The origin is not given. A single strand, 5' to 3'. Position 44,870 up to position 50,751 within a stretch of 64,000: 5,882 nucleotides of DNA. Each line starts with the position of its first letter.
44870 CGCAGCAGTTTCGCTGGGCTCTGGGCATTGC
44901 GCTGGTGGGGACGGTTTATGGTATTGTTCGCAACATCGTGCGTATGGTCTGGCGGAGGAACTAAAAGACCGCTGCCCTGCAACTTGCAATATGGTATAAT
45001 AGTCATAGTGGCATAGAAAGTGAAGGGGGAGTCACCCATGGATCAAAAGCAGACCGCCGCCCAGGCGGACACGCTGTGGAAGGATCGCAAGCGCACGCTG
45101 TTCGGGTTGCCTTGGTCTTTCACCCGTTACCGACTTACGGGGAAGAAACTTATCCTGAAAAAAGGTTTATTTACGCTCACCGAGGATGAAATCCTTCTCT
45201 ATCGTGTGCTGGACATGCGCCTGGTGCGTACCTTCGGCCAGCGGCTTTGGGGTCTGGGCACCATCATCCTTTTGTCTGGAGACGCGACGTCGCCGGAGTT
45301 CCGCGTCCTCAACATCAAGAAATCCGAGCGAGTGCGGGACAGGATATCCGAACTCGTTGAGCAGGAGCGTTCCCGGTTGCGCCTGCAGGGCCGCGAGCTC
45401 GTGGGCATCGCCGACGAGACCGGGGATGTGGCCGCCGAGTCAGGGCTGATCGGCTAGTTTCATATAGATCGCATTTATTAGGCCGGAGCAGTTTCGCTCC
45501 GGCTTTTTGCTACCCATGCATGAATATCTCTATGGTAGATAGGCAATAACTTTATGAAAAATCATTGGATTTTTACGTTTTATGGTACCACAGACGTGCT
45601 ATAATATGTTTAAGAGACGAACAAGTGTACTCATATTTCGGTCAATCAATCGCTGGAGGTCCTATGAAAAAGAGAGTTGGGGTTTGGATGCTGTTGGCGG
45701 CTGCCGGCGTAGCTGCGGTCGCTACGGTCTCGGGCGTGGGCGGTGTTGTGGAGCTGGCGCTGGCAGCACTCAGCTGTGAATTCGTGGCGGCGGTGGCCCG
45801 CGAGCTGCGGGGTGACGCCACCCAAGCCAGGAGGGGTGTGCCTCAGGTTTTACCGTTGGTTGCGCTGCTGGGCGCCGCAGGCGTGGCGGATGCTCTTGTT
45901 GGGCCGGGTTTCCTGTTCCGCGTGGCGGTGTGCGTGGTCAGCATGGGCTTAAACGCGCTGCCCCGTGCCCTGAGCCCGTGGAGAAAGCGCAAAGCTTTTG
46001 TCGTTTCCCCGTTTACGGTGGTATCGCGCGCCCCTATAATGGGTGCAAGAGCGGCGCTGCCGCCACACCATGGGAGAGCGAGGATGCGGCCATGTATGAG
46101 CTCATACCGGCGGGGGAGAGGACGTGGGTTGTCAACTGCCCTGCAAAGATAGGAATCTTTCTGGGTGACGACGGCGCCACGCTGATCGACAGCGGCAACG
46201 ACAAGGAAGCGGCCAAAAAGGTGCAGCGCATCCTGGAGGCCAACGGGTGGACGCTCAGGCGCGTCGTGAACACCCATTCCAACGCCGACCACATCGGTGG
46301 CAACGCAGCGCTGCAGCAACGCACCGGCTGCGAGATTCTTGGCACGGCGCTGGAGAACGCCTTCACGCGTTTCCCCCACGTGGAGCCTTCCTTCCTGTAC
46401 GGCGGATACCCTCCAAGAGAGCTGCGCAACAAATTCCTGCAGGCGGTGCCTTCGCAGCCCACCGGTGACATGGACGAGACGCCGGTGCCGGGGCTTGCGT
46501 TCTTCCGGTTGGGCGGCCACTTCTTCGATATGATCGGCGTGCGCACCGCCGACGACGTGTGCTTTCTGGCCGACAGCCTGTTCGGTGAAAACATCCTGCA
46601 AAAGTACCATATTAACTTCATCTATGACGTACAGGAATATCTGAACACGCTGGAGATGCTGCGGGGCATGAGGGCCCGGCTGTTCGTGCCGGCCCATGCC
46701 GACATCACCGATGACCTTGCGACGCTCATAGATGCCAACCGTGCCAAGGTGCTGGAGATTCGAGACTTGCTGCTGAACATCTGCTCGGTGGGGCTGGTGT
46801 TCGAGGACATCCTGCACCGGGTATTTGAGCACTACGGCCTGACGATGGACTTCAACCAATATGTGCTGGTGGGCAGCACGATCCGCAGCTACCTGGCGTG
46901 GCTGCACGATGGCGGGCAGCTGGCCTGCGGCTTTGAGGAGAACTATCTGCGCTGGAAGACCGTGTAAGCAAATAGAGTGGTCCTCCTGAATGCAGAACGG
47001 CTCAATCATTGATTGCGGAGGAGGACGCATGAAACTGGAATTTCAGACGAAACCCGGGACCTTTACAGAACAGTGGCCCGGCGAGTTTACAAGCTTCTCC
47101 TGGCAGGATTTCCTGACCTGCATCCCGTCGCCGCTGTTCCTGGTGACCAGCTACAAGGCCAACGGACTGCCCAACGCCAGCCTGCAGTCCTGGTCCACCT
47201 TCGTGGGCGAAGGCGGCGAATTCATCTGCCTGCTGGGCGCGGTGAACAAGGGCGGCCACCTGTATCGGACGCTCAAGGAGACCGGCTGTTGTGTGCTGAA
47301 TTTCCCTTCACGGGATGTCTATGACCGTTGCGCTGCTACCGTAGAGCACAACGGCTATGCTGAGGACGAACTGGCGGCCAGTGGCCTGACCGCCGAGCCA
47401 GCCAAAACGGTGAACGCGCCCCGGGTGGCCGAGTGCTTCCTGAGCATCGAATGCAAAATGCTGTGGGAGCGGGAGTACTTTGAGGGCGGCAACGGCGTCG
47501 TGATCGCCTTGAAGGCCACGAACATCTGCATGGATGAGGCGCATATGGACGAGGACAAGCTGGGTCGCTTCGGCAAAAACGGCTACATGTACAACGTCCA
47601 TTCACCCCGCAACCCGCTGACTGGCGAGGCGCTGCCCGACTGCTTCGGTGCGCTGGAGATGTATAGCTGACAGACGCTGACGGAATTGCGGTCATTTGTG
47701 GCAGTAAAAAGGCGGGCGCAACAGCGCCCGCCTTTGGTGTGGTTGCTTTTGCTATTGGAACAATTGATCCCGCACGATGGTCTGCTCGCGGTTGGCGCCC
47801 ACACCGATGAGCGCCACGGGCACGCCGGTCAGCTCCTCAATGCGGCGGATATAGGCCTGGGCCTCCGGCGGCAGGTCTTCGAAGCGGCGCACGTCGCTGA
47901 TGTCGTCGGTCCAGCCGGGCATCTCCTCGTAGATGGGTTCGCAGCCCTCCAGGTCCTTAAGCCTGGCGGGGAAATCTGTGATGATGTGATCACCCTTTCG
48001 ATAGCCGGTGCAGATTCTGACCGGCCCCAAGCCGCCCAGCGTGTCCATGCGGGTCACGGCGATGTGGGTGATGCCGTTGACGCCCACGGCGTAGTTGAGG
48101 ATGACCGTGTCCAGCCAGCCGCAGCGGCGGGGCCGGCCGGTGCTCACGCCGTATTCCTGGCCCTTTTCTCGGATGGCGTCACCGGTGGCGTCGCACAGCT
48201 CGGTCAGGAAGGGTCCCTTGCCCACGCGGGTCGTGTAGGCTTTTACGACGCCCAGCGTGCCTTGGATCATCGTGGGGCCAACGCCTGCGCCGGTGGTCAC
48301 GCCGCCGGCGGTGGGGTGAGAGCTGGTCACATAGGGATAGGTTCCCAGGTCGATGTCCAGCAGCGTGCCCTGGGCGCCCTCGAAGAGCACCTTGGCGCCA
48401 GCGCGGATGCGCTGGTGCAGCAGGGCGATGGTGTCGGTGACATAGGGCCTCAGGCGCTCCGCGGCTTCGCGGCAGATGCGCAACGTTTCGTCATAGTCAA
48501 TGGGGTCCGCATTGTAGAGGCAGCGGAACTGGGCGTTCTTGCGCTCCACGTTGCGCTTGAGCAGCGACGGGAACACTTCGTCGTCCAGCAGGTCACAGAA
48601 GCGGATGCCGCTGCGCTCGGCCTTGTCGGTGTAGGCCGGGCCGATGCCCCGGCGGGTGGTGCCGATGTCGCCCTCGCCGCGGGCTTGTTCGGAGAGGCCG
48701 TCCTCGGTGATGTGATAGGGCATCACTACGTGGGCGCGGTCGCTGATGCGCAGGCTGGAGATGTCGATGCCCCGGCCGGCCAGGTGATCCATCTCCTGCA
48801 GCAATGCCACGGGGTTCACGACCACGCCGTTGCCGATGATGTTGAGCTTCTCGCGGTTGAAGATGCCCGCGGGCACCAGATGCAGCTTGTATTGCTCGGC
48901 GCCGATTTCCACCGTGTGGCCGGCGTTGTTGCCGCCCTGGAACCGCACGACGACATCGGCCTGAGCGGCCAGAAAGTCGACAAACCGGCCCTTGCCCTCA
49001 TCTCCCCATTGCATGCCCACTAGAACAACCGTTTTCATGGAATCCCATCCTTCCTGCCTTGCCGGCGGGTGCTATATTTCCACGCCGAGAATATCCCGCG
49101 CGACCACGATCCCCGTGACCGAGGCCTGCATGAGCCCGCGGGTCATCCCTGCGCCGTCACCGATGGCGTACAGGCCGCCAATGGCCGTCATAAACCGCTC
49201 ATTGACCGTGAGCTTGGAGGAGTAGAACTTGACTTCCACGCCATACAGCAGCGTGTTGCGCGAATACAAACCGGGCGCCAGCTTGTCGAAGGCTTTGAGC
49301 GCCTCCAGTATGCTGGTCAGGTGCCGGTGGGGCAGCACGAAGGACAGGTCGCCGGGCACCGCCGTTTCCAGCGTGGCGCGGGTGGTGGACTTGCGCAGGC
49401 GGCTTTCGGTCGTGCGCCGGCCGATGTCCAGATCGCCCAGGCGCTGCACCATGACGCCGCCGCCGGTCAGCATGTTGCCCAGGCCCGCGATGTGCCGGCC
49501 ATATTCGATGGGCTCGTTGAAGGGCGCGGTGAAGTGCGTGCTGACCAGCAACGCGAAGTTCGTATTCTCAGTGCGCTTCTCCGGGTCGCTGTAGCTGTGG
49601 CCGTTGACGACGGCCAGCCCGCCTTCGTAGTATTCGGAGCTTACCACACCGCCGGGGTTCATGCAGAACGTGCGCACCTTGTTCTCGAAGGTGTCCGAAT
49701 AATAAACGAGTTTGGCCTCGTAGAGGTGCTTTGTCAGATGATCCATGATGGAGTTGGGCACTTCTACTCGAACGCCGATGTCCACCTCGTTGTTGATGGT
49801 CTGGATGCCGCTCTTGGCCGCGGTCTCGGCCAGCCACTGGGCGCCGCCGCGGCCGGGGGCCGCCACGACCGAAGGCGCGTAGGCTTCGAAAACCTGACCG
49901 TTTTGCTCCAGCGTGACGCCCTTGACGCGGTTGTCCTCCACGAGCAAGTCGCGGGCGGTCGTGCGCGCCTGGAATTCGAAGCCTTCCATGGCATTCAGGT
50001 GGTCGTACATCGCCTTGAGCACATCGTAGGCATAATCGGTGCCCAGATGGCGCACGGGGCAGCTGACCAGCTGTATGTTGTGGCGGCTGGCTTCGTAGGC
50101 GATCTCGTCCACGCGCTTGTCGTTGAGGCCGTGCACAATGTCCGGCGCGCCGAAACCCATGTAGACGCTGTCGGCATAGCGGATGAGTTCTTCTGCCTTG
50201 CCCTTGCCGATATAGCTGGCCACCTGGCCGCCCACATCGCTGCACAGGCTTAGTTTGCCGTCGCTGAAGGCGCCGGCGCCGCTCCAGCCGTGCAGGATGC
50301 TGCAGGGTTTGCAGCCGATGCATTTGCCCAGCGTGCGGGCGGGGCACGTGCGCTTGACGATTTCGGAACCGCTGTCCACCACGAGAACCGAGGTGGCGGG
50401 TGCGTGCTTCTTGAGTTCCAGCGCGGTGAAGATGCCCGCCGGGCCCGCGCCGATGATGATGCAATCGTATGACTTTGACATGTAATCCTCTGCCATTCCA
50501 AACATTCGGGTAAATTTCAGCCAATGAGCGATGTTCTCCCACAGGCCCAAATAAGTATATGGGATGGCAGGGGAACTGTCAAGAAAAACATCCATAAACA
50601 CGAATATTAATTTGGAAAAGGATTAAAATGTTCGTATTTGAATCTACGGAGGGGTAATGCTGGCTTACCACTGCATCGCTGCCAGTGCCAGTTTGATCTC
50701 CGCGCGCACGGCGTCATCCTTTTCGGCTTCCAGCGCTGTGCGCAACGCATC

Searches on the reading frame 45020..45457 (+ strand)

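Call 44: search_protein_families(library=pfam, proteins=[window:45020-45457:+], max_evalue=0.00001)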
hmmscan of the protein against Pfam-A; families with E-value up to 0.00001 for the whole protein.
window:45020-45457:+ (145 aa): 1 family
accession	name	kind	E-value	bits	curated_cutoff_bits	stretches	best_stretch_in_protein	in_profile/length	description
PF03703.20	bPH_2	-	4.5e-14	52.9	22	1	32-109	1-78/78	Bacterial PH domain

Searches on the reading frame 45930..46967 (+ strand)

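Call 45: search_protein_families(library=pfam, proteins=[window:45930-46967:+], max_evalue=0.00001)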
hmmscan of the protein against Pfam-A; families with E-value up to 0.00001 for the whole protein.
window:45930-46967:+ (345 aa): 1 family
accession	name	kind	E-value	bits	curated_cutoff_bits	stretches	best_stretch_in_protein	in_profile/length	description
PF00753.33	Lactamase_B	-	4.2e-17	63.2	22.7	1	78-256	12-196/196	Metallo-beta-lactamase superfamily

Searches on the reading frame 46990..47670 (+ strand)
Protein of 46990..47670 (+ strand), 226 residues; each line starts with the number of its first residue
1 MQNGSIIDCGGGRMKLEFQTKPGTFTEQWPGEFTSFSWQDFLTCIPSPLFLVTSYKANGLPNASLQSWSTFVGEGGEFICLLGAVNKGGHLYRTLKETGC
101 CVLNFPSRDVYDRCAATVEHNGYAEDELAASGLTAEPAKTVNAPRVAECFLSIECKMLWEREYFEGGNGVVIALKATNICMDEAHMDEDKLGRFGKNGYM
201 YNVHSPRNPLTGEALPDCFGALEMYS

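Call 45: search_protein_families(library=pfam, proteins=[window:46990-47670:+], max_evalue=0.00001)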
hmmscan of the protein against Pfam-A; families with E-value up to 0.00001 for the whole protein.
window:46990-47670:+ (226 aa): 1 family
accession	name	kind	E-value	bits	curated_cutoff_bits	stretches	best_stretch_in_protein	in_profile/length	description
PF01613.24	Flavin_Reduct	-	5.9e-12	46.4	27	1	44-183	3-135/153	Flavin reductase like domain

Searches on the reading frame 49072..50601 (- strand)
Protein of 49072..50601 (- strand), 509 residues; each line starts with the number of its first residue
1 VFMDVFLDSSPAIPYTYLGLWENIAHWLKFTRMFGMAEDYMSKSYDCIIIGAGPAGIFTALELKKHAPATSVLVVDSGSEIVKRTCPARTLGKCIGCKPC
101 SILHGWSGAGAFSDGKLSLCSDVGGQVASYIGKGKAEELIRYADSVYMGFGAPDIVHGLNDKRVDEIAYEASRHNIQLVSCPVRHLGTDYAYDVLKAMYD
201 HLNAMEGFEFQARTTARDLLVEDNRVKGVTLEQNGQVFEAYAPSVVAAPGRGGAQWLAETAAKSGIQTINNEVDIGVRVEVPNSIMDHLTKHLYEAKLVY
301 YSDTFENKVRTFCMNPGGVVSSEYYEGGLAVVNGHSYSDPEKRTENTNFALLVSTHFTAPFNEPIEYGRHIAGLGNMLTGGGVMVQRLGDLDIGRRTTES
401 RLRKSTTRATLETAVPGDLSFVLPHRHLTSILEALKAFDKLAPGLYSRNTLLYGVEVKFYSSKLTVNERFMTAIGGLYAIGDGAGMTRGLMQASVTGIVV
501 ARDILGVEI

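Call 4: search_protein_families(library=pfam, proteins=[window:49072-50601:-], max_evalue=1)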
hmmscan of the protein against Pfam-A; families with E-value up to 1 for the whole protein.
window:49072-50601:- (509 aa): 13 families
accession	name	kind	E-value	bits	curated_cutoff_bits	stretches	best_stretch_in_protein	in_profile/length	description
PF21688.3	FAD-depend_C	-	2.1e-15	57.9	27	1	274-457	3-195/197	FAD-dependent protein, C-terminal domain-like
PF00890.30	FAD_binding_2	-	5.8e-13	49.2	20.4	2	194-262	144-214/414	FAD binding domain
PF07992.20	Pyr_redox_2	-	1.3e-08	35.1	26.1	1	45-88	1-42/291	Pyridine nucleotide-disulphide oxidoreductase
PF03486.20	HI0933_like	-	1.3e-06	28.4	50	1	46-84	2-38/244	HI0933-like protein Rossmann domain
PF01266.30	DAO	-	6e-06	26.5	27.9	1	46-80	1-33/353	FAD dependent oxidoreductase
PF12831.13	FAD_oxidored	-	3.8e-05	23.6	27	1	155-270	56-165/416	FAD dependent oxidoreductase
PF01134.28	GIDA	-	0.0002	21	22.1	1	46-86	1-40/391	Glucose inhibited division protein A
PF13738.12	Pyr_redox_3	-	0.00035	20.3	30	1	48-82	1-33/305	Pyridine nucleotide-disulphide oxidoreductase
PF01494.25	FAD_binding_3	-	0.00061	19.6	22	1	45-66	2-23/349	FAD binding domain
PF05834.18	Lycopene_cycl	-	0.0014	18.2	23.4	1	46-81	1-36/380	Lycopene cyclase protein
PF13450.12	NAD_binding_8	-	0.0022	18.7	21.9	1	49-80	1-30/68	NAD(P)-binding Rossmann-like domain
PF13454.12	NAD_binding_9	-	0.004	17.6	21.8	1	48-83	1-37/155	FAD-NAD(P)-binding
PF01946.23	Thi4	-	0.015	15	26.2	1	34-76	9-48/235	Thi4 family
